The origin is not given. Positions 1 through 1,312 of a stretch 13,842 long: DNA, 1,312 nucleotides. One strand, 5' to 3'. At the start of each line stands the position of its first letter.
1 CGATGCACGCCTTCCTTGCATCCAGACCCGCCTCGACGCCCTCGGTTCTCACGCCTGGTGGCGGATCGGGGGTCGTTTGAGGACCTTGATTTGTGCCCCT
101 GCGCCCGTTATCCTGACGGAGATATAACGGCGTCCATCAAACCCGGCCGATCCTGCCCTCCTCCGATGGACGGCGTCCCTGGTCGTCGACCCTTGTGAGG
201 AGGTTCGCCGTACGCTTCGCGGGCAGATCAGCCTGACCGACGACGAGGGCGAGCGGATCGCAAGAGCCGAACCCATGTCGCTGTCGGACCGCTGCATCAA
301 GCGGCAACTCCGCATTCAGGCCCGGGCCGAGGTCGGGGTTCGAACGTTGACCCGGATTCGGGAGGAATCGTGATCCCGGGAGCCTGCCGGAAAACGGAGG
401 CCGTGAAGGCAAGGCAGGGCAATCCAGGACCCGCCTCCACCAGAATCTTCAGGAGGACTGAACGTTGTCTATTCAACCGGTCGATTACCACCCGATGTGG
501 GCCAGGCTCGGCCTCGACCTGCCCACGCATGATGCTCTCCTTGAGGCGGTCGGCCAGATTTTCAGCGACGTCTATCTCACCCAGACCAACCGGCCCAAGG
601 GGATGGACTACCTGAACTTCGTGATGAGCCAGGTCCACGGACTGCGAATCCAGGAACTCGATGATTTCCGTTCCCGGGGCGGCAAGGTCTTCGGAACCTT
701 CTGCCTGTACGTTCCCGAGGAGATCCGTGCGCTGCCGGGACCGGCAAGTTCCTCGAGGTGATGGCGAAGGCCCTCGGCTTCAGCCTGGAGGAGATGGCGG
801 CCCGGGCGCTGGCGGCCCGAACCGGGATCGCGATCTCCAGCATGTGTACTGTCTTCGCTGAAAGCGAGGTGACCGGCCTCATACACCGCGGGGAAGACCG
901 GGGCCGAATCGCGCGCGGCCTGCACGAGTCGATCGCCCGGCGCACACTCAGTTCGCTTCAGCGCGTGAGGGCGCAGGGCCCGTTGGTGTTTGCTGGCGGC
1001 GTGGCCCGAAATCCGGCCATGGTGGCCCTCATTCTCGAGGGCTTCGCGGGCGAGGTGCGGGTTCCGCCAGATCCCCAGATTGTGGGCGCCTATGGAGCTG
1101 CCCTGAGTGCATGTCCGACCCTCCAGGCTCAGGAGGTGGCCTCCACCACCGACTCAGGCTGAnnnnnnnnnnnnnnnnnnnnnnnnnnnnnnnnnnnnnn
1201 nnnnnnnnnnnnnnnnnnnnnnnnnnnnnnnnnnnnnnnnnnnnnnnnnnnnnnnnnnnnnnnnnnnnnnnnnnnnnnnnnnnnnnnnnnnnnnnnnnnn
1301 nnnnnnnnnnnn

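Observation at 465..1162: Out-of-frame chimeric remnant: dehydratase N-terminus joined to activase C-terminal half, with a deletion junction near 722-727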

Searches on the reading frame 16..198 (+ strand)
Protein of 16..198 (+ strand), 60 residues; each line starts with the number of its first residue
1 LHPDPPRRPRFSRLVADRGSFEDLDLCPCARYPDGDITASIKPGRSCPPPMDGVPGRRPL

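Call 55: search_protein_families(library=pfam, proteins=[window:16-198:+], max_evalue=0.01)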
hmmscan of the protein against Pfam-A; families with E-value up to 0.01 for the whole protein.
window:16-198:+ (60 aa): 0 families

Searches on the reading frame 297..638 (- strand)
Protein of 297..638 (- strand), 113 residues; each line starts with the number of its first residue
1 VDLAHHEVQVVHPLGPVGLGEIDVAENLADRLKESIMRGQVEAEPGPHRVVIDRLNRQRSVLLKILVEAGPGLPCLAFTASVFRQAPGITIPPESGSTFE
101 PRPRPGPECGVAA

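Call 55: search_protein_families(library=pfam, proteins=[window:297-638:-], max_evalue=0.01)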
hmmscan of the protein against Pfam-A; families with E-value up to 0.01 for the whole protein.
window:297-638:- (113 aa): 0 families

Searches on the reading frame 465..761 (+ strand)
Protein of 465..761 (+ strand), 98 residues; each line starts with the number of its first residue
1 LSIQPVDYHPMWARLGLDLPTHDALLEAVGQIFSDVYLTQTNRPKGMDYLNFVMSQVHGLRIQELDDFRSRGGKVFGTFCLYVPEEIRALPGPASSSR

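Call 7: search_protein_families(library=pfam, proteins=[window:465-758:+], max_evalue=1)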
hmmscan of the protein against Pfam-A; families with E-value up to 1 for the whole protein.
seq(98 aa): 0 families

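Call 8: search_protein_families(library=ncbifam, proteins=[window:465-758:+], max_evalue=1)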
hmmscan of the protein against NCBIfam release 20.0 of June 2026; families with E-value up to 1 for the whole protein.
seq(98 aa): 1 family
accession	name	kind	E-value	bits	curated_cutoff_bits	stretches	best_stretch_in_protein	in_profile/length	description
NF040772.1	double_cubane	equivalog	0.00043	19.4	350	1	56-87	7-34/372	double-cubane-cluster-containing anaerobic reductase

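Call 9: find_encoding_contigs(protein=window:465-761:+, flank=10000)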
Protein window:465-761:+ (98 aa): 1 contig read that carries it; 1 place shown.
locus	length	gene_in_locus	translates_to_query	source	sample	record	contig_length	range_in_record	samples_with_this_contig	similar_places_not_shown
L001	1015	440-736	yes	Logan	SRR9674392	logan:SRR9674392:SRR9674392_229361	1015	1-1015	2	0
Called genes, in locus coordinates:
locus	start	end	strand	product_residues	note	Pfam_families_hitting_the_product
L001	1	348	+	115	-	?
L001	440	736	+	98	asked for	-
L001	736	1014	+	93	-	?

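Call 13: find_homologous_proteins(query=window:465-731:+, max_evalue=0.001)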
Query seq(89 aa) (89 aa): 3 proteins with E <= 0.001 among 3 candidates.
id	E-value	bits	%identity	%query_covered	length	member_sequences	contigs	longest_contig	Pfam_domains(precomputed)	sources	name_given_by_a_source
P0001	2.5e-54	199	100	100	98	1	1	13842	-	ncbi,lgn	-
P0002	1.6e-43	164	85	98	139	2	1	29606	PF06050.20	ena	-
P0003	7.6e-33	130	72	94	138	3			PF06050.20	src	-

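Call 15: find_encoding_contigs(protein=P0002, flank=10000)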
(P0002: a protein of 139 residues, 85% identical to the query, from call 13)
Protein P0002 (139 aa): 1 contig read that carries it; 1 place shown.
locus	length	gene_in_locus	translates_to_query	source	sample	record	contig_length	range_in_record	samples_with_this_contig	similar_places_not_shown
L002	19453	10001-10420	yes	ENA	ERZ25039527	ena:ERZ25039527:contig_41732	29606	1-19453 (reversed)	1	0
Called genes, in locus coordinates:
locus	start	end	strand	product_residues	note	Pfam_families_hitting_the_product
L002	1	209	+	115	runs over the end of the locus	-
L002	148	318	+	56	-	-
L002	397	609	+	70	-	-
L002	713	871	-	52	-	-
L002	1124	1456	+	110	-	-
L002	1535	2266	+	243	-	-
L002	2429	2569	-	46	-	-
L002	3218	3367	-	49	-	-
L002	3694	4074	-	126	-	-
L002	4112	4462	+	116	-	-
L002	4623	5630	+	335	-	-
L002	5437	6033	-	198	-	PF01969:Ni_insertion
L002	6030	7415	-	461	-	PF01969:Ni_insertion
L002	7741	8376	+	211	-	-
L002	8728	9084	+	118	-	PF00990:GGDEF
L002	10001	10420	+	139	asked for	PF06050:HGD-D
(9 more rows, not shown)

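Call 16: find_encoding_contigs(protein=P0003, flank=10000)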
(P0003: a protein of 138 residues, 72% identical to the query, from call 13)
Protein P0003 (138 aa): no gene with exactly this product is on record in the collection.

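Call 23: find_related_loci(query=A1, collection=genome_contigs, flank=6000)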
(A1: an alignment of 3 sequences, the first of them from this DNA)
Query A1 (89 aa) in genome_contigs; peptide patterns used: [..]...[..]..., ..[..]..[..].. (x = any residue, [..] = any of these).
137 stretches matched a pattern; 76 encode a relative of the query (tblastn E <= 1e-3); 76 distinct loci.
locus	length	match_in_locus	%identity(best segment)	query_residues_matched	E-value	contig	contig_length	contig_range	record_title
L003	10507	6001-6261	83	1-87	3e-51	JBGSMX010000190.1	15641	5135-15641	MAG: Coriobacteriia bacterium isolate JTS-AC241 k141_4188597, whole genome shotgun sequence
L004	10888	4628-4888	86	1-87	4e-51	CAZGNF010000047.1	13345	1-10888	MAG TPA_asm: uncultured Coriobacteriaceae bacterium isolate binchicken_co269_80 genome assembly, contig: NODE_4491_lengt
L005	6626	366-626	85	1-87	1e-50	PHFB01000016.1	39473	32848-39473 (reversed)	MAG: Actinobacteria bacterium HGW-Actinobacteria-1 bjp_ig2102_scaffold_718, whole genome shotgun sequence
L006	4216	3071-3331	85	1-87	2e-50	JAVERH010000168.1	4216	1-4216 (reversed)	MAG: Coriobacteriia bacterium isolate BF1_105 scaffold_27560_c1_biofilm_2017, whole genome shotgun sequence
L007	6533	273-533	85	1-87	5e-50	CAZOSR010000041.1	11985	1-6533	MAG TPA_asm: uncultured Coriobacteriaceae bacterium isolate binchicken_co27_17 genome assembly, contig: NODE_9429_length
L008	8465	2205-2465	84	1-87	2e-49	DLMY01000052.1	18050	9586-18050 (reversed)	MAG TPA_asm: Actinobacteria bacterium UBA7524 UBA7524_contig_48, whole genome shotgun sequence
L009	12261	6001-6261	85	1-87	1e-49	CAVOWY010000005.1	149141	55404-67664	MAG: uncultured Actinomycetes bacterium isolate MFD00032.bin.2.70 genome assembly, contig: contig_19036, whole genome sh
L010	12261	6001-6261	84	1-87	8e-50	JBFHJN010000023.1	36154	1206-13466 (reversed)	MAG: Coriobacteriia bacterium isolate Mix_sand07.2021.05.G.64 k141_2091245_length_36154_cov_18.2290, whole genome shotgu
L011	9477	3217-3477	84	1-87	2e-49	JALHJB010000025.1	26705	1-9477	MAG: Actinomycetes bacterium isolate 7-NCT_026 scaffold_583, whole genome shotgun sequence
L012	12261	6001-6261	83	1-87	2e-49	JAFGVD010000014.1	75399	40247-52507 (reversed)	MAG: Coriobacteriia bacterium isolate ZodW_Metabat.125 k87_3703923, whole genome shotgun sequence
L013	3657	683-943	82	1-87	8e-49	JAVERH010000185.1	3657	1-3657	MAG: Coriobacteriia bacterium isolate BF1_105 scaffold_32789_c1_biofilm_2017, whole genome shotgun sequence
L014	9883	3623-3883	84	1-87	3e-48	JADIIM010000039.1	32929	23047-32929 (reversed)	MAG: Aeromicrobium sp. isolate bin3 8277, whole genome shotgun sequence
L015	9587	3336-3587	82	4-87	5e-48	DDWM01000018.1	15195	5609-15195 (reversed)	MAG TPA_asm: Actinobacteria bacterium UBA2286 UBA2286_contig_32466, whole genome shotgun sequence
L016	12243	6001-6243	84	7-87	2e-47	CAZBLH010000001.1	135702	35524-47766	MAG TPA_asm: uncultured Eubacteriales bacterium isolate SRP268622_co1_142 genome assembly, contig: NODE_133_length_13570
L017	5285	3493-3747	79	2-87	6e-46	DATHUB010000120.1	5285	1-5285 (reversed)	MAG TPA_asm: Coriobacteriia bacterium isolate SMAG_U16095 k141_334812, whole genome shotgun sequence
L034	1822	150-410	70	1-87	2e-42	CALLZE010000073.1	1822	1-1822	MAG TPA_asm: uncultured Coriobacteriales bacterium isolate ERR1414267_bin.44_CONCOCT_v1.1_MAG genome assembly, contig: E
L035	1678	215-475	70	1-87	1e-42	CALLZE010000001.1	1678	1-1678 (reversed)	MAG TPA_asm: uncultured Coriobacteriales bacterium isolate ERR1414267_bin.44_CONCOCT_v1.1_MAG genome assembly, contig: E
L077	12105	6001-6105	80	1-35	1e-15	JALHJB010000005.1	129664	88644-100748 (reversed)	MAG: Actinomycetes bacterium isolate 7-NCT_026 scaffold_31, whole genome shotgun sequence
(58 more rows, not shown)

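Call 43: list_cluster_members(proteins=[P0001, P0002, P0003])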
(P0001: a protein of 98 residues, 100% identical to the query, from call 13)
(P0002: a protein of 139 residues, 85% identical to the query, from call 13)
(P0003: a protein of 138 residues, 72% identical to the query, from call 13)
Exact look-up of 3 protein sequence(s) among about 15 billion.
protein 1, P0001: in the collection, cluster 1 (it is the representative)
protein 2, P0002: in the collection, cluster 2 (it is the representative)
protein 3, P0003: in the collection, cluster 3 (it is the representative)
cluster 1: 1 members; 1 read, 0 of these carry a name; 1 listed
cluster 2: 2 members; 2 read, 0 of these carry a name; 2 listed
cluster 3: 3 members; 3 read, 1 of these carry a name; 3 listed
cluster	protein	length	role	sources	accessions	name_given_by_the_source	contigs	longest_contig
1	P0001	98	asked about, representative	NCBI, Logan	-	-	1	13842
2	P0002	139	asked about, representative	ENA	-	-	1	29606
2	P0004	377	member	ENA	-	-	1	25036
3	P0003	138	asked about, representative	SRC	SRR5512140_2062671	-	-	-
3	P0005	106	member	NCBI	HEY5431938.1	MAG TPA: 2-hydroxyacyl-CoA dehydratase, partial [Coriobacteriia bacterium]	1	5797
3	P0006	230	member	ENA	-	-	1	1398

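Call 47: search_solved_structures(query=window:465-758:+, show_alignments=1)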
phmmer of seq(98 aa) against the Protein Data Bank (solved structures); distinct sequences matched with E-value up to 0.001: 2.
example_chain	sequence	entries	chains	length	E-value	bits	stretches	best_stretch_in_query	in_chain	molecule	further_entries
7yyl_C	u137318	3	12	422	2.7e-19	72.5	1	7-93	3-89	Dehydratase family protein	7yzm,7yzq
6eno_A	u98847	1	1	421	3e-19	72.3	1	7-93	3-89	Dehydratase family protein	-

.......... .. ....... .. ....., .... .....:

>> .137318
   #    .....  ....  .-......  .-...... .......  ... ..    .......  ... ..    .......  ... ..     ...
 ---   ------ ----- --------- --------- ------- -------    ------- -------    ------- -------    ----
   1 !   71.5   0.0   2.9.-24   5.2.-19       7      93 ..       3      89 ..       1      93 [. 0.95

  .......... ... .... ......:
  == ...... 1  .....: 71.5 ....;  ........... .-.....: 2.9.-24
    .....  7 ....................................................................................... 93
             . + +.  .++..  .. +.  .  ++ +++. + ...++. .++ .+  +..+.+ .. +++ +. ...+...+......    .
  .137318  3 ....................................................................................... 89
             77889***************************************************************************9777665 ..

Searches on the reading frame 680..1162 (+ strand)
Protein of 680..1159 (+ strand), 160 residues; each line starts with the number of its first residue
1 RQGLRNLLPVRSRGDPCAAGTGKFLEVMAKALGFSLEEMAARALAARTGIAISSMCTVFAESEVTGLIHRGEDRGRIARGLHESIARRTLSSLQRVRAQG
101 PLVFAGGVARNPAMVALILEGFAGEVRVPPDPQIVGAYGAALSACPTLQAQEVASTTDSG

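Call 7: search_protein_families(library=pfam, proteins=[window:680-1159:+], max_evalue=1)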
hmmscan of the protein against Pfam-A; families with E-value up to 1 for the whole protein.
seq(160 aa): 2 families
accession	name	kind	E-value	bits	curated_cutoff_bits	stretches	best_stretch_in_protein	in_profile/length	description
PF01869.26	BcrAD_BadFG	-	4e-27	95.8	31.5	1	14-144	134-271/271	BadF/BadG/BcrA/BcrD ATPase family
PF22521.2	HypF_C_2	-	0.012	15.8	27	1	62-123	154-218/241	Carbamoyltransferase, Kae1-like Domain, second subdomain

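Call 8: search_protein_families(library=ncbifam, proteins=[window:680-1159:+], max_evalue=1)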
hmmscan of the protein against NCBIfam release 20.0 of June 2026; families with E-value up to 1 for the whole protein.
seq(160 aa): 6 families
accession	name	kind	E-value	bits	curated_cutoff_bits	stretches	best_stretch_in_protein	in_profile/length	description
TIGR00241.1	CoA_E_activ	domain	1.6e-35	122.9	125.4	1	14-142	119-247/248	acyl-CoA dehydratase activase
TIGR03192.1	benz_CoA_bzdQ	equivalog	2.4e-17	63.4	380.2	1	15-149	155-291/293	benzoyl-CoA reductase, bzd-type, subunit Q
TIGR02259.1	benz_CoA_red_A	equivalog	2.5e-17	62.8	578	1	15-141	297-429/432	benzoyl-CoA reductase subunit A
TIGR02261.1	benz_CoA_red_D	equivalog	3.3e-15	56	312.85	1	16-142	128-260/262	benzoyl-CoA reductase subunit D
TIGR03286.1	methan_mark_15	hypoth_equivalog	2.1e-14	53.4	455.75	1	14-144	269-401/404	methanogenesis marker 15 protein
TIGR04472.1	reg_rSAM_mob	hypoth_equivalog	0.041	13.9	240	1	39-74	46-81/141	radical SAM mobile pair system MarR family transcriptional regulator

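Call 10: find_encoding_contigs(protein=window:758-1162:+, flank=10000)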
Protein window:758-1162:+ (134 aa): no gene with exactly this product is on record in the collection.

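Call 46: search_solved_structures(query=window:728-1159:+, show_alignments=1)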
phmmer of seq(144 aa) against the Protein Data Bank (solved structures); distinct sequences matched with E-value up to 0.001: 6.
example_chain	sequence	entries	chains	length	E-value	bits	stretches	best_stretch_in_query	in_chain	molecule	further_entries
4eht_A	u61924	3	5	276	1.4e-25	92.9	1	1-130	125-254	Activator of 2-hydroxyisocaproyl-CoA dehydratase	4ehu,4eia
9gai_D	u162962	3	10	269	2.1e-24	89.1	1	1-141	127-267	3-methylbenzoyl-CoA reductase alpha subunit MbdQ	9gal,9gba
1hux_A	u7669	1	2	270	1.9e-23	86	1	1-129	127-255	ACTIVATOR OF (R)-2-HYDROXYGLUTARYL-COA DEHYDRATASE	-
7yyl_E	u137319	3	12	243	2.7e-21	79.1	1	1-129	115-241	Putative CoA-substrate-specific enzyme activase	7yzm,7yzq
9gai_C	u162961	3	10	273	2.6e-11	46.7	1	1-126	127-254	3-methylbenzoyl-CoA reductase delta subunit MbdP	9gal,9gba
7krh_A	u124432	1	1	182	0.0009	22.4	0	8-79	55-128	Transcriptional regulator, MarR family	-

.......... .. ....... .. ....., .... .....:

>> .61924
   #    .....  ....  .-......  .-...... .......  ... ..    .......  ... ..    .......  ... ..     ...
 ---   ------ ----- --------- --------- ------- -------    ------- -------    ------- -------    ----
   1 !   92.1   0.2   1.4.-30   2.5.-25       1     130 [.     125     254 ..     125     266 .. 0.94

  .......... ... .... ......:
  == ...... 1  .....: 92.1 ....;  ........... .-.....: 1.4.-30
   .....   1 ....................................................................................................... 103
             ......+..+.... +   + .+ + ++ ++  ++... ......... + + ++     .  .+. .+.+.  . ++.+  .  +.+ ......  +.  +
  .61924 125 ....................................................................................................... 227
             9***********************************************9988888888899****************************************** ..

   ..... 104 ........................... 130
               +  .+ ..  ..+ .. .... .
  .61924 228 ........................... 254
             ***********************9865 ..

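Call 66: search_protein_representatives(protein=window:728-1159:+)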
Query: 144 residues. Proteins with E-value up to 0.001 (for the whole library): 3748; up to 1e-10: 1928; up to 1e-30: 21. The best 150 are listed.
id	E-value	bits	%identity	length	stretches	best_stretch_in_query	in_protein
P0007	9.4e-77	271.4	100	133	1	12-144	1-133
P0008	2.5e-54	198.8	78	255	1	1-129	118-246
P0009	1.6e-49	183.3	71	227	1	1-129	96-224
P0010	3.2e-42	159.7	70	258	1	1-129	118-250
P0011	1.1e-41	158.0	81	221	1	1-97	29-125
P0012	1.9e-38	147.5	38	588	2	1-136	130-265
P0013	1.4e-37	144.7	69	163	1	1-118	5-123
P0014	1.0e-34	135.5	41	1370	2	1-127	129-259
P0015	4.6e-34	133.3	38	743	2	1-137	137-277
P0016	5.3e-34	133.1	58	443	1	1-127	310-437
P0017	2.0e-33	131.3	54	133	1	1-128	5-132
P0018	2.2e-33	131.1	55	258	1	1-129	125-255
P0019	3.0e-32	127.5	37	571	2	1-129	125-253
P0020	3.4e-32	127.3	54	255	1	1-127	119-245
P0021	8.5e-32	126.0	43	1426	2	1-129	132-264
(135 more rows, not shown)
